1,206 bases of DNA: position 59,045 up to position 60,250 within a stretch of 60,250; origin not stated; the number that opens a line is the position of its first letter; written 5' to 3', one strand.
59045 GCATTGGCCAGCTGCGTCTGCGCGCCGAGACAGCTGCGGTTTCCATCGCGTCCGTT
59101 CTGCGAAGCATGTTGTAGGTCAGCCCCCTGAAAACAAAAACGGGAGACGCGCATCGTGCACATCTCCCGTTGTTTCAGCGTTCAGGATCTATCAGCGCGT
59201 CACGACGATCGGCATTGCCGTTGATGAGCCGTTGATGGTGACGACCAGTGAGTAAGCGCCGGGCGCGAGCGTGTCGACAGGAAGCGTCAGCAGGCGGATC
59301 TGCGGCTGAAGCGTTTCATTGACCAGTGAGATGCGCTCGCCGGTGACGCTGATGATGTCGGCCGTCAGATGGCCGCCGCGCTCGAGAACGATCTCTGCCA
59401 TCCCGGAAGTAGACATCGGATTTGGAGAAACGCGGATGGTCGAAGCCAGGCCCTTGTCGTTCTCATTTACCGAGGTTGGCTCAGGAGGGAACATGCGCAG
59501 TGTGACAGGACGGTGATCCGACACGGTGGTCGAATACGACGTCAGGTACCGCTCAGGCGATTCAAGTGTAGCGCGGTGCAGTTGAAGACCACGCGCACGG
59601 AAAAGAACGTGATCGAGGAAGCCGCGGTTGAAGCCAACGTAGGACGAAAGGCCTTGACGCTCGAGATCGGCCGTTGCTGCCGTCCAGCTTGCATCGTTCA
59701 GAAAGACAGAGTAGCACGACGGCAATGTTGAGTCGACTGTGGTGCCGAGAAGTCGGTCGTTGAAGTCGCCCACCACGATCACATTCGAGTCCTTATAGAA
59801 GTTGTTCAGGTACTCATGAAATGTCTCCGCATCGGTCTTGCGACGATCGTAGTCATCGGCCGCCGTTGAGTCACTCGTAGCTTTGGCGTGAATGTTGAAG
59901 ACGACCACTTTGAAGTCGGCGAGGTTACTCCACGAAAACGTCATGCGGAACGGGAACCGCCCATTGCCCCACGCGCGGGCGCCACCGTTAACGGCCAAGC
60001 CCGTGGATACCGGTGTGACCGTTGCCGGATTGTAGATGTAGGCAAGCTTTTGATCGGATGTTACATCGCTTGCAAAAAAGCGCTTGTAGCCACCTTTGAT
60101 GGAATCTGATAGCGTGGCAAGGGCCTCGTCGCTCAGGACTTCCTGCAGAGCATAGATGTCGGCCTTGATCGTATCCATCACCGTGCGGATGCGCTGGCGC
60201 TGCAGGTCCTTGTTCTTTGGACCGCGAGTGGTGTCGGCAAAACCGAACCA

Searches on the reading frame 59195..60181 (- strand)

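Call 75: search_protein_families(library=pfam, proteins=[window:59195-60181:-], max_evalue=0.00001)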
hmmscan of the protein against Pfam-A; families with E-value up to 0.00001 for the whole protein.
window:59195-60181:- (329 aa): 2 families
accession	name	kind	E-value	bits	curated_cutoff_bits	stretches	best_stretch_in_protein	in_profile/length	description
PF03372.29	Exo_endo_phos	-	5.6e-07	30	24.5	1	5-223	29-225/225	Endonuclease/Exonuclease/phosphatase family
PF22669.2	Exo_endo_phos2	-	1.7e-06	28.2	27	0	68-144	109-181/288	Endonuclease/Exonuclease/phosphatase family 2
